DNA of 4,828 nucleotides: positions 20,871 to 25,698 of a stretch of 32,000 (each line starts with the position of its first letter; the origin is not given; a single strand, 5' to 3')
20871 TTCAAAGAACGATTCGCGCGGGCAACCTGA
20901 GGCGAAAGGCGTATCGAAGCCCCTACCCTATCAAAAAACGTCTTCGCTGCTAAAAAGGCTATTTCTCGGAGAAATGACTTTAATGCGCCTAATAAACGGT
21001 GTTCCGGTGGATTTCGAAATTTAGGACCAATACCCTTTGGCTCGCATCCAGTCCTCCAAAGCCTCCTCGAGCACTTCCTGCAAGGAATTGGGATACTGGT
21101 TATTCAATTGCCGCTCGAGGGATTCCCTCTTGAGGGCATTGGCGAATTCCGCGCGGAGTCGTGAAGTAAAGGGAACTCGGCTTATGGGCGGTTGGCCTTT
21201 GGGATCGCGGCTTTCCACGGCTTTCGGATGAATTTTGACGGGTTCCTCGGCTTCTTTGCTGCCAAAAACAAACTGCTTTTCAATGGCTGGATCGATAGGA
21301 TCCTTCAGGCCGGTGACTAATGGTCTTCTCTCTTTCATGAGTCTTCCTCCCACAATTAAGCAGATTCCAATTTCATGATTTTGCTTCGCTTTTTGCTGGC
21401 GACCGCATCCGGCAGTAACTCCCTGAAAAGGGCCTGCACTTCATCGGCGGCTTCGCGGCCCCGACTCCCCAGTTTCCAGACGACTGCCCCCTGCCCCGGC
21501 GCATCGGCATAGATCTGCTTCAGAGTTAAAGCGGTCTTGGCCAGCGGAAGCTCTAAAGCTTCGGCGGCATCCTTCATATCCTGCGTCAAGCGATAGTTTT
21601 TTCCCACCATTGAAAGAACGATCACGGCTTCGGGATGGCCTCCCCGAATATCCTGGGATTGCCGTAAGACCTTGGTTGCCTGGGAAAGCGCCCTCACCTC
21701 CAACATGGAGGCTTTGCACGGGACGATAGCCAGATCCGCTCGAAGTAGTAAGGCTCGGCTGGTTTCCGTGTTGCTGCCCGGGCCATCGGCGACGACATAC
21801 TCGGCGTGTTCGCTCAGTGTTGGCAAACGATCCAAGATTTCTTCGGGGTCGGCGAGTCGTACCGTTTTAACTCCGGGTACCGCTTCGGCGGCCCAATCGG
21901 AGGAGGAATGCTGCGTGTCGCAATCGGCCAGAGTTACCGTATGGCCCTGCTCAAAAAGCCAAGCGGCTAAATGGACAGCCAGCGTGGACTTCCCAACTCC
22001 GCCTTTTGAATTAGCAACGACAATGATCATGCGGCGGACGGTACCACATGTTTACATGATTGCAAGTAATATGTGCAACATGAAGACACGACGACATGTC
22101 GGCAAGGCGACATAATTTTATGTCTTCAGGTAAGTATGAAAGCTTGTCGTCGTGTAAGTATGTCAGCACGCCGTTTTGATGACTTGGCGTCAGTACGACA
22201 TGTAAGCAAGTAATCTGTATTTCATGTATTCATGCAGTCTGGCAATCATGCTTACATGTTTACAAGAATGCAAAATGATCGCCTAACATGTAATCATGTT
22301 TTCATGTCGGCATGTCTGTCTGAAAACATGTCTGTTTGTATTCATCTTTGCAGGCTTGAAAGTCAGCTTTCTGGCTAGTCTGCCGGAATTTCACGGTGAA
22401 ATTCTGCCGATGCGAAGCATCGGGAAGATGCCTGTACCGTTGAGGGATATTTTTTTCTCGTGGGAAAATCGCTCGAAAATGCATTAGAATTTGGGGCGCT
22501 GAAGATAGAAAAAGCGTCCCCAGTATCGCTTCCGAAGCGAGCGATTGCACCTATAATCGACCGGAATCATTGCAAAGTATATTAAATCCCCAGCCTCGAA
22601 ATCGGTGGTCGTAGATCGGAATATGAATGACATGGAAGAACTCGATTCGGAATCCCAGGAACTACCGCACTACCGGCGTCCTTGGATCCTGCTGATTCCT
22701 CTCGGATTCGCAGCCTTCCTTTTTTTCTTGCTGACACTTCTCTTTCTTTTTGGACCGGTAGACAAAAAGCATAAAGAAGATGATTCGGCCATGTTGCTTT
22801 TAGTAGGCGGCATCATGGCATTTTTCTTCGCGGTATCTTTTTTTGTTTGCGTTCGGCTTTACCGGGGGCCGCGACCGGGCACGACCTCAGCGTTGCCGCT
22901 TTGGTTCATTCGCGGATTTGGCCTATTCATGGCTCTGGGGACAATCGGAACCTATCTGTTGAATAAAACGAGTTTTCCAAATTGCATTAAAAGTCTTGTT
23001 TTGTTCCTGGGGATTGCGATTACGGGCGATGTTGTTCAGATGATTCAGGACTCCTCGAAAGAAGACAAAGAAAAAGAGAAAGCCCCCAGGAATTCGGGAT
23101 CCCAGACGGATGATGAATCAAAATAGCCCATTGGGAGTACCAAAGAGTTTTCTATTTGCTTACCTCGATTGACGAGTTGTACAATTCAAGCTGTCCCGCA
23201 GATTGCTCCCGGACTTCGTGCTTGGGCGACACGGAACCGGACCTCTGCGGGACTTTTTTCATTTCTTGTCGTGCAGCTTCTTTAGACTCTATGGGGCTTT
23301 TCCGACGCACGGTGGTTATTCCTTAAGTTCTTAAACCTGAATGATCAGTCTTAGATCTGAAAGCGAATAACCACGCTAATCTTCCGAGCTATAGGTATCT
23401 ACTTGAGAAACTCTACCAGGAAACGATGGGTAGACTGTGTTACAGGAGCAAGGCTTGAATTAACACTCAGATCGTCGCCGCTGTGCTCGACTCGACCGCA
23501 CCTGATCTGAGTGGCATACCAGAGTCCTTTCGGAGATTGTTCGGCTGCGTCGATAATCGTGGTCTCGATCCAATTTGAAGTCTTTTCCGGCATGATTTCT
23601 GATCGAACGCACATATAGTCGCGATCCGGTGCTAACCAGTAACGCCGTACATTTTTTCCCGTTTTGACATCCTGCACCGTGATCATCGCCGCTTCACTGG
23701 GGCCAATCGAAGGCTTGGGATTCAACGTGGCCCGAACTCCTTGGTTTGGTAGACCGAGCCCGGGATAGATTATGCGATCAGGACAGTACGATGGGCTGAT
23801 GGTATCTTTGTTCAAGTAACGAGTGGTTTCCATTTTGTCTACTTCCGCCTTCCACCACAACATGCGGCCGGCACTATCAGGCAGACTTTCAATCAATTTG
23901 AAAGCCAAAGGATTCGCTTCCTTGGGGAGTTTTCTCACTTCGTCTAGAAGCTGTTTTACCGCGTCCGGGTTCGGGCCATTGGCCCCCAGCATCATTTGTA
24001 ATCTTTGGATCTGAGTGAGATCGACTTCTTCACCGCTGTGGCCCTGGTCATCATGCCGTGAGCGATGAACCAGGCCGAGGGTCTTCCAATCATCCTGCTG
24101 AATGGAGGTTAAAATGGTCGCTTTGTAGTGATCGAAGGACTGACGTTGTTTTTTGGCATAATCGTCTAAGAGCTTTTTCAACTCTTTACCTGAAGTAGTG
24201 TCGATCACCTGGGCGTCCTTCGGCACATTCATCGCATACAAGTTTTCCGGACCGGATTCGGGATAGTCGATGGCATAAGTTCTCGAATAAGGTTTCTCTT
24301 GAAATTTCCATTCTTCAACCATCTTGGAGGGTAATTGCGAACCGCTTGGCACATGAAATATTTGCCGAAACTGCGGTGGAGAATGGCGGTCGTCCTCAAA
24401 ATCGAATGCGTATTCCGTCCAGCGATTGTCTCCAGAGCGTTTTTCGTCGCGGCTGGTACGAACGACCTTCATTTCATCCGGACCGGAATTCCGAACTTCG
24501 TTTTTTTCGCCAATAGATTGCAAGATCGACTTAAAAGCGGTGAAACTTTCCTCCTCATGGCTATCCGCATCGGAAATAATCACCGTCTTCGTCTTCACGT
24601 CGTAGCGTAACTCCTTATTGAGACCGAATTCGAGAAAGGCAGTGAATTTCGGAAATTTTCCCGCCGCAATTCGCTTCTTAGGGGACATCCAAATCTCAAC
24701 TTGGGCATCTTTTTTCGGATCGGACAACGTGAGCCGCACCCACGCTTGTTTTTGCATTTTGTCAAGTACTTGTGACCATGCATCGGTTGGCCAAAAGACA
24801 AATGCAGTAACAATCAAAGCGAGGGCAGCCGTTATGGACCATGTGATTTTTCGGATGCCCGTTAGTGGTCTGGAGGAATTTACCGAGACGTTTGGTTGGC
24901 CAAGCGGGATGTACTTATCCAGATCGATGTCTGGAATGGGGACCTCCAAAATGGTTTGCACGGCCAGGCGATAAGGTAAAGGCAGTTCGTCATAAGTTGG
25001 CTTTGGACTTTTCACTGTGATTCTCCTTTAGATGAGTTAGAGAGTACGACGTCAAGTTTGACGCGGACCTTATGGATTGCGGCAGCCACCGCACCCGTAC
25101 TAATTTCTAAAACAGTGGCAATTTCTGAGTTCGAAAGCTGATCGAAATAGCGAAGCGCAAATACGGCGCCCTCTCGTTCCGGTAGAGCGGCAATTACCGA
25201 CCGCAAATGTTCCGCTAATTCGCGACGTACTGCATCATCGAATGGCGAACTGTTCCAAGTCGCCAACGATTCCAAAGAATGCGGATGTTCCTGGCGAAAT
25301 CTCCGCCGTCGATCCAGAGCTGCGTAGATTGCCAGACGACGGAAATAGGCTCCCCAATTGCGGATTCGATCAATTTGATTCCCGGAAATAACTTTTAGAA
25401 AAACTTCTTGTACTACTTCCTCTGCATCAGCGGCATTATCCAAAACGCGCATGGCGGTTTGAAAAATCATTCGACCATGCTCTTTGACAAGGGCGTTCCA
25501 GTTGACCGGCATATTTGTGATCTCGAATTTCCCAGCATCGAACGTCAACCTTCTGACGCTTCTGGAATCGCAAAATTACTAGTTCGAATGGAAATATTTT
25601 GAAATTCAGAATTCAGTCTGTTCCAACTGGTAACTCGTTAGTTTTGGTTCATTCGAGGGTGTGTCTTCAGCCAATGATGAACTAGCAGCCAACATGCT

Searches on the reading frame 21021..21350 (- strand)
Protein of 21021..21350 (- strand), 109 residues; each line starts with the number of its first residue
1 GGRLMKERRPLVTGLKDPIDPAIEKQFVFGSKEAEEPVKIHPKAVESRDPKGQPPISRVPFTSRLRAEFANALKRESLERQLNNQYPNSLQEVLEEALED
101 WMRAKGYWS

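Call 57: search_protein_families(library=pfam, proteins=[window:21021-21350:-], max_evalue=1)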
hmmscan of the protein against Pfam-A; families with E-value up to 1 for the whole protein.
window:21021-21350:- (109 aa): 1 family
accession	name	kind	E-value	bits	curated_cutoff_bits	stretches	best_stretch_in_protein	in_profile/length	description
PF21432.3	56B_RHH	-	0.044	14.2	27.2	1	90-103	18-31/32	56B-like, Ribbon-helix-helix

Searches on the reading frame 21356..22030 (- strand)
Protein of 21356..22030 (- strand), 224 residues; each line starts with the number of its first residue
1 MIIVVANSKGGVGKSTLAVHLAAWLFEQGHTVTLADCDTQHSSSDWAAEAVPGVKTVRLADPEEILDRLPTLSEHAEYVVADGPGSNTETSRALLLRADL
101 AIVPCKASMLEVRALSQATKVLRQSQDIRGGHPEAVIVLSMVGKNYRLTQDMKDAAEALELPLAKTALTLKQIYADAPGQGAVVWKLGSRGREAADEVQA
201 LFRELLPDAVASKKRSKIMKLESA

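Call 11: search_protein_families(library=pfam, proteins=[window:21356-22030:-], max_evalue=0.01)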
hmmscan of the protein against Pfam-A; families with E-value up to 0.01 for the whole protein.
window:21356-22030:- (224 aa): 10 families
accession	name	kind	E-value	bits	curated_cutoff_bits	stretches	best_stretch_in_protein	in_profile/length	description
PF09140.17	MipZ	-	1.2e-14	54.7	20.7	2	2-43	2-43/262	ATPase MipZ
PF01656.29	CbiA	-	2.5e-14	53.8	25.4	1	3-177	1-118/125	CobQ/CobB/MinD/ParA nucleotide binding domain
PF13614.12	AAA_31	-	7.4e-14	52.5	27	1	2-44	3-45/177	AAA domain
PF10609.15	ParA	-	7.2e-09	35.9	27.1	1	2-39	5-42/246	NUBPL iron-transfer P-loop NTPase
PF07015.17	VirC1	-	3.4e-06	27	24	1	2-183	3-191/231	VirC1 protein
PF02374.21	ArsA_ATPase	-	3.3e-05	23.7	24.3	1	3-46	3-46/305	Anion-transporting ATPase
PF16575.11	CLP1_P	-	0.00048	20.4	26.6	1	11-42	4-35/188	mRNA cleavage and polyadenylation factor CLP1 P-loop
PF06564.18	CBP_BcsQ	-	0.00051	20.1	21.3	0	58-109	98-149/234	Cellulose biosynthesis protein BcsQ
PF00142.24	Fer4_NifH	-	0.0014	18.6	25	1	7-45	6-44/271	4Fe-4S iron sulfur cluster binding proteins, NifH/frxC family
PF20720.3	nSTAND3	-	0.0032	17.6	27.2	1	8-37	24-49/155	Novel STAND NTPase 3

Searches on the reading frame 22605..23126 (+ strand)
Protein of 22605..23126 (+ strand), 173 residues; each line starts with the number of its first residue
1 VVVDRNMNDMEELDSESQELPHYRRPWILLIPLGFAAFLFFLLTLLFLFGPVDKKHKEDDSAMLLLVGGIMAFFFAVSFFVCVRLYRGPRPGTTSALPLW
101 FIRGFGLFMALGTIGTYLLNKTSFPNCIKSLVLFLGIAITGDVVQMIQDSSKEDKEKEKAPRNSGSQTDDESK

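Call 12: search_protein_families(library=pfam, proteins=[window:22605-23126:+], max_evalue=0.01)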
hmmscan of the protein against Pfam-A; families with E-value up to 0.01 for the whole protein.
window:22605-23126:+ (173 aa): 1 family
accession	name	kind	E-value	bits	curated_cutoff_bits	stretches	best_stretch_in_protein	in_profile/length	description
PF13903.11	Claudin_2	-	0.0044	17.2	29.1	0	16-84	80-147/192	PMP-22/EMP/MP20/Claudin tight junction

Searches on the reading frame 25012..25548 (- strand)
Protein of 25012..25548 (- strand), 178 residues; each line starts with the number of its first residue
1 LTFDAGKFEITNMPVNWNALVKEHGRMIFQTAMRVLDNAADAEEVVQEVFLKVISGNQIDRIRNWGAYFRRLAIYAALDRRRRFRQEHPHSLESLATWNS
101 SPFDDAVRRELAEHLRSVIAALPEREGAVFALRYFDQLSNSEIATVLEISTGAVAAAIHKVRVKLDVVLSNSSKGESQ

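Call 12: search_protein_families(library=pfam, proteins=[window:25012-25548:-], max_evalue=0.01)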
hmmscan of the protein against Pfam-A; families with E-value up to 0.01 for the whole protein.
window:25012-25548:- (178 aa): 5 families
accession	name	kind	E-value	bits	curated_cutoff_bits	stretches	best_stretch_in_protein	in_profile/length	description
PF08281.18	Sigma70_r4_2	-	8.2e-13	48.2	25.7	1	115-165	4-54/54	Sigma-70, region 4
PF04542.20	Sigma70_r2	-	6.5e-10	39.1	24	1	20-83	1-67/71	Sigma-70 region 2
PF04545.22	Sigma70_r4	-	3.8e-08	33.1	24.1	1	119-165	2-48/50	Sigma-70, region 4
PF07638.17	Sigma70_ECF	-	2.7e-05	24.6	21.1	1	106-167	121-181/185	ECF sigma factor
PF04297.20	UPF0122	-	0.0091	16.7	22.7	0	122-163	18-59/101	Putative helix-turn-helix protein, YlxM / p13 like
